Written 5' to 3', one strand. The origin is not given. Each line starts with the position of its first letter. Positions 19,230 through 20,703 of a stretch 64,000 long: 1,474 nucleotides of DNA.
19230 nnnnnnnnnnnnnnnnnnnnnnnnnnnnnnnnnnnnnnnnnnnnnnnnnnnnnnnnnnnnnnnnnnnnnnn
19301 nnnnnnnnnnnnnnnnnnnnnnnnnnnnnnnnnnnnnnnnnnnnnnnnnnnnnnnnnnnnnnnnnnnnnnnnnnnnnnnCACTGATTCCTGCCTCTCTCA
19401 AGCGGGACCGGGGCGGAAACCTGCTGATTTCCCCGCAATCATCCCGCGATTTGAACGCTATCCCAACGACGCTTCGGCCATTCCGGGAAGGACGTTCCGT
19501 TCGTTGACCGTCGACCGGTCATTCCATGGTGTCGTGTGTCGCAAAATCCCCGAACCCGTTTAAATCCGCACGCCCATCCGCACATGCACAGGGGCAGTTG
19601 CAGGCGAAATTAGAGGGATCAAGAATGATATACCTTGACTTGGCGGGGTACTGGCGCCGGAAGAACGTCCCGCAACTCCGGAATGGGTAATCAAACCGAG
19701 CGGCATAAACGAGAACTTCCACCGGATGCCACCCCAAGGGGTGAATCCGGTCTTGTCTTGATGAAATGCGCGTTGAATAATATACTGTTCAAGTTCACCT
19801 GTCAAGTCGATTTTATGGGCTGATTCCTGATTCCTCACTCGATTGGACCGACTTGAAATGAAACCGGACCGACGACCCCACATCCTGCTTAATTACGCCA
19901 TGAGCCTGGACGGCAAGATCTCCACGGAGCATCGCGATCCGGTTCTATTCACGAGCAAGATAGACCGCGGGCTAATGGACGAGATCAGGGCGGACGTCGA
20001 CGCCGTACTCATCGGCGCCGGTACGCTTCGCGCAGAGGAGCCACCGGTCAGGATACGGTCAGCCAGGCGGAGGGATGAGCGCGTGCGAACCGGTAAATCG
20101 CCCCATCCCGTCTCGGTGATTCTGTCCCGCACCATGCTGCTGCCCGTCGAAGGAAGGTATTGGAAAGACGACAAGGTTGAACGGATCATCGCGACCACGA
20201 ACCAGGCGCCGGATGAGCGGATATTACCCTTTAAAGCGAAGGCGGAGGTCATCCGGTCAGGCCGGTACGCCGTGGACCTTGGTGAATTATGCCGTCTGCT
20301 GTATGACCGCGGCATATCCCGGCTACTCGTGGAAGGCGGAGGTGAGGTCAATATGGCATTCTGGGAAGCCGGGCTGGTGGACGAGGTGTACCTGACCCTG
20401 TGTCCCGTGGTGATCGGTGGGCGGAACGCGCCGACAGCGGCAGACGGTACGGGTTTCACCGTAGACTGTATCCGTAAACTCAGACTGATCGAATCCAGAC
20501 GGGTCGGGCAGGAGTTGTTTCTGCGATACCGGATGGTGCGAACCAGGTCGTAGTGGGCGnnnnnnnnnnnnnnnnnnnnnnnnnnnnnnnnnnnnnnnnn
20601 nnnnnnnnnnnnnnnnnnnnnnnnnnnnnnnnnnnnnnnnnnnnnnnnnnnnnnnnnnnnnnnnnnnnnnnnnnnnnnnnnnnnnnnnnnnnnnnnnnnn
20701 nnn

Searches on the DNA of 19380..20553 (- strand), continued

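Call 55: search_with_rna_model(model_id=R1, sources=[L099, L100, L101, L102, L103, L104], max_evalue=10, show_alignments=3)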
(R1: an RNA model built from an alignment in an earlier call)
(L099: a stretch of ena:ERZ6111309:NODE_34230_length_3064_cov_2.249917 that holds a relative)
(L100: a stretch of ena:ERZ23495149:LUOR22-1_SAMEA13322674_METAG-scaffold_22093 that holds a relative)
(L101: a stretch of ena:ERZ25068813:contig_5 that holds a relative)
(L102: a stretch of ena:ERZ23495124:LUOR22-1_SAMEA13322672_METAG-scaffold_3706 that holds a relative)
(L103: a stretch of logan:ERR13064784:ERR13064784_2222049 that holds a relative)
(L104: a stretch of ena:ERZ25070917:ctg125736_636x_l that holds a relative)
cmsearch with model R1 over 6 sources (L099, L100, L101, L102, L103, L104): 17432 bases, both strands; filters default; matches with E-value up to 10: 7.
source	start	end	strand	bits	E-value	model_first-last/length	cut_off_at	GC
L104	1255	1401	-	87.5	1.8e-26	1-144/144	no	0.5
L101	1250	1397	-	61.4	2.6e-18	1-144/144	no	0.6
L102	1250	1397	-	61.4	2.6e-18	1-144/144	no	0.6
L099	5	132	-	32.2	3.7e-09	1-144/144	no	0.55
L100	5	132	-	32.2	3.7e-09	1-144/144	no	0.55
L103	538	684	-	29.9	1.9e-08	1-144/144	no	0.47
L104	1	77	+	7.9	0.15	54-144/144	5'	0.69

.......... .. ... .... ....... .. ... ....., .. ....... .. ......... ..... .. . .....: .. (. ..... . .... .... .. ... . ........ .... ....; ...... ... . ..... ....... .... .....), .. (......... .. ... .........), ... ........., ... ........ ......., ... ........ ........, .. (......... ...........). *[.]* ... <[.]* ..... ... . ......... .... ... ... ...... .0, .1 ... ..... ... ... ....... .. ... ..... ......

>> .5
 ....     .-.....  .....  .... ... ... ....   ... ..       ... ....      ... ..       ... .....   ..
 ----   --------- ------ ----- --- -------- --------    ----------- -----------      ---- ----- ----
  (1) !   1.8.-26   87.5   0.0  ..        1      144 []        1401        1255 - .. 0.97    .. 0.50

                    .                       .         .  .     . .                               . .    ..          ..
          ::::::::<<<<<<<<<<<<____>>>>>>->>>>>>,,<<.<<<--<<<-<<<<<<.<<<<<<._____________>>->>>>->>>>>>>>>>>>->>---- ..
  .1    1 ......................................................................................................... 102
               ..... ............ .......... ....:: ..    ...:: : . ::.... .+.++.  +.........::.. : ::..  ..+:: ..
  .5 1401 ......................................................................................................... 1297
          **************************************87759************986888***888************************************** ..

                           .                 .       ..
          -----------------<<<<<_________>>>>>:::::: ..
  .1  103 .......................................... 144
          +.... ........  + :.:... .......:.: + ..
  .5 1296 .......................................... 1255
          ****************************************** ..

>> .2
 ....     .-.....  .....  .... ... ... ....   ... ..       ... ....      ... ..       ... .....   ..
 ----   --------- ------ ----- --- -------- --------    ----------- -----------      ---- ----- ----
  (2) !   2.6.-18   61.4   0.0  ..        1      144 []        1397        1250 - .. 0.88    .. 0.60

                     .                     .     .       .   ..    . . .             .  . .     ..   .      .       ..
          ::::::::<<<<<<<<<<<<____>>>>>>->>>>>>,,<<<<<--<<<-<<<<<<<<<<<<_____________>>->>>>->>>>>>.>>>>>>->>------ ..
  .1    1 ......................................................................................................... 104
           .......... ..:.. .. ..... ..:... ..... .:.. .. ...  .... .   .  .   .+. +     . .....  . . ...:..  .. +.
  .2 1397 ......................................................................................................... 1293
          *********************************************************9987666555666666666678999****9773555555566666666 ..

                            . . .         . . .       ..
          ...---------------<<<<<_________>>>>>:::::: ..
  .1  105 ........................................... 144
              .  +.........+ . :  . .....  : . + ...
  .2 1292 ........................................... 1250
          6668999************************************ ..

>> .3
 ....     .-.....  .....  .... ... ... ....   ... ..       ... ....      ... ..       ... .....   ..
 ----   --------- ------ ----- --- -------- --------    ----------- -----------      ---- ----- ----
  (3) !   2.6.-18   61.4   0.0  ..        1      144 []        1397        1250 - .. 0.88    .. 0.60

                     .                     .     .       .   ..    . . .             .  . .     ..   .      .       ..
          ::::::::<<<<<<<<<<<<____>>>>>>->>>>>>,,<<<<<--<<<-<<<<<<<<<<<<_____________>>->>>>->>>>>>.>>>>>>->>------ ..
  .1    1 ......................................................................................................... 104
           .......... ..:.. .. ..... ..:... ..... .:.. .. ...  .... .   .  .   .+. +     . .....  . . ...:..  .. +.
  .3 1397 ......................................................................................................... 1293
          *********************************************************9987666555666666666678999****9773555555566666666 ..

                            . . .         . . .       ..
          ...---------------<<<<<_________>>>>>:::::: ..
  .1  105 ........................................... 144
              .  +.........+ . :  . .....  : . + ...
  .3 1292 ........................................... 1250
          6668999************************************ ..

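Call 63: search_with_rna_model(model_id=R1, sources=[L105, L106, L107, L108, L109, L110], max_evalue=10)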
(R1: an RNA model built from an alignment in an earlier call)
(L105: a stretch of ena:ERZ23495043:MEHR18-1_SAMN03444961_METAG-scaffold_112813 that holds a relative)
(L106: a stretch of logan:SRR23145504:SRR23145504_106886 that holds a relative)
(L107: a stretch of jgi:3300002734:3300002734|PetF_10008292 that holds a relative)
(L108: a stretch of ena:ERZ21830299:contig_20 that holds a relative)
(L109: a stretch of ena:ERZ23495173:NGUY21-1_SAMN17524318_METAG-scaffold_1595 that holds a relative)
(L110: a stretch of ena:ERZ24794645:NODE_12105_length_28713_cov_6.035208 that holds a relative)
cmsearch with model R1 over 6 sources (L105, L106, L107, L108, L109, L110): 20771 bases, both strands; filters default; matches with E-value up to 10: 6.
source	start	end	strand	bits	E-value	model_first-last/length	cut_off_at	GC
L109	1256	1400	-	141.8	2.1e-43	1-144/144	no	0.57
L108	1253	1398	-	128.9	2.4e-39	1-144/144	no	0.6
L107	1252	1401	-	96.1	4.3e-29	1-144/144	no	0.55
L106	1258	1409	-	55.5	2.1e-16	1-144/144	no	0.63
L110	116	146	+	8.8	0.089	108-138/144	no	0.52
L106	1181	1208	-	6.5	0.46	10-36/144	no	0.68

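Call 65: search_with_rna_model(model_id=R1, sources=[window, L003, L004, L005, L006, L007, L008, L009, L010, L011, L012, L013, L014, L015, L017, L018, L022, L099, L101, L103, L104, L106, L107, L108, L109], max_evalue=0.000001, make_alignment=true)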
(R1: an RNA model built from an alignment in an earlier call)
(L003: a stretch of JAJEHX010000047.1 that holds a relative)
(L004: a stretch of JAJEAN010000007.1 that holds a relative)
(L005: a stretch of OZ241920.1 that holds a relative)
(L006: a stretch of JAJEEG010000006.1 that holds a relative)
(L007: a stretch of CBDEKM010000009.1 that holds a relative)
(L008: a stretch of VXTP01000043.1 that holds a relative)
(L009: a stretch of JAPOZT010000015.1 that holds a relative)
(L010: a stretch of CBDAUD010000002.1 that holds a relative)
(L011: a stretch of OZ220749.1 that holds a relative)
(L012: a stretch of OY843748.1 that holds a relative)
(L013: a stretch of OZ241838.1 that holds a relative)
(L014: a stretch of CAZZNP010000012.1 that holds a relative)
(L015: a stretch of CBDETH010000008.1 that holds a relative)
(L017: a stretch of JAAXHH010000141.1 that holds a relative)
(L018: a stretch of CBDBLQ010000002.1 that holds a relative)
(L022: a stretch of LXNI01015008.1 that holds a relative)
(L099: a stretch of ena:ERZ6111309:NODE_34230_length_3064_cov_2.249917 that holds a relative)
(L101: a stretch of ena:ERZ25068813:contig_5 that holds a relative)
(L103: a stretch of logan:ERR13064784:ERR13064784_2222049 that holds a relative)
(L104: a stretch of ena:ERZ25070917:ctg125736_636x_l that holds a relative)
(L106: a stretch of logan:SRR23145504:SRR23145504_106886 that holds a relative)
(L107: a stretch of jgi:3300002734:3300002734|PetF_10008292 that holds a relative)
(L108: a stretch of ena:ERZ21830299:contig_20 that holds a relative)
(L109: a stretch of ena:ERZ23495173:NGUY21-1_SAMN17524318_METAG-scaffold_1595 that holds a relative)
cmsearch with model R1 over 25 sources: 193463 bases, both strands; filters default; matches with E-value up to 0.000001: 25.
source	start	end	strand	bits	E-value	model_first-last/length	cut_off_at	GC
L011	2744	2887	-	167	2.6e-50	1-144/144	no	0.6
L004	2709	2852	-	163.8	2.6e-49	1-144/144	no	0.6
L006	2744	2887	-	162.6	6.3e-49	1-144/144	no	0.62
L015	2744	2887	-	159.3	6.9e-48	1-144/144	no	0.58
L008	2744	2887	-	155.6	9.6e-47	1-144/144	no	0.6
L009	2722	2865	-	150.6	3.6e-45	1-144/144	no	0.58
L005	2757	2900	-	147.2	4.1e-44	1-144/144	no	0.58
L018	2739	2886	-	145.6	1.4e-43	1-144/144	no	0.57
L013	2750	2900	-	143.6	5.3e-43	1-144/144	no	0.56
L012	2757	2901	-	142.8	1e-42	1-144/144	no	0.57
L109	1256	1400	-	141.8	2e-42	1-144/144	no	0.57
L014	2756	2900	-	136.8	7.7e-41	1-144/144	no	0.53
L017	2755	2899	-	136.1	1.2e-40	1-144/144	no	0.56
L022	951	1096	+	135.5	1.9e-40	1-144/144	no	0.57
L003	2757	2900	-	134.4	4.2e-40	1-144/144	no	0.59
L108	1253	1398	-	128.9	2.2e-38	1-144/144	no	0.6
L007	2753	2901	-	113.1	2e-33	1-144/144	no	0.51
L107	1252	1401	-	96.1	4e-28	1-144/144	no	0.55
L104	1255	1401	-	87.5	2e-25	1-144/144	no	0.5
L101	1250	1397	-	61.4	2.8e-17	1-144/144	no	0.6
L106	1258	1409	-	55.5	2e-15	1-144/144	no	0.63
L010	2712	2875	-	52.7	1.5e-14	1-144/144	no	0.51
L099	5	132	-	32.2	4.1e-08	1-144/144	no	0.55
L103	538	684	-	29.9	2.1e-07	1-144/144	no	0.47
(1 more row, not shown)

Alignment A4: 25 matches aligned to the model, 226 columns, each read 5' to 3' on its own strand. Consensus structure (alignment columns), stored with it:
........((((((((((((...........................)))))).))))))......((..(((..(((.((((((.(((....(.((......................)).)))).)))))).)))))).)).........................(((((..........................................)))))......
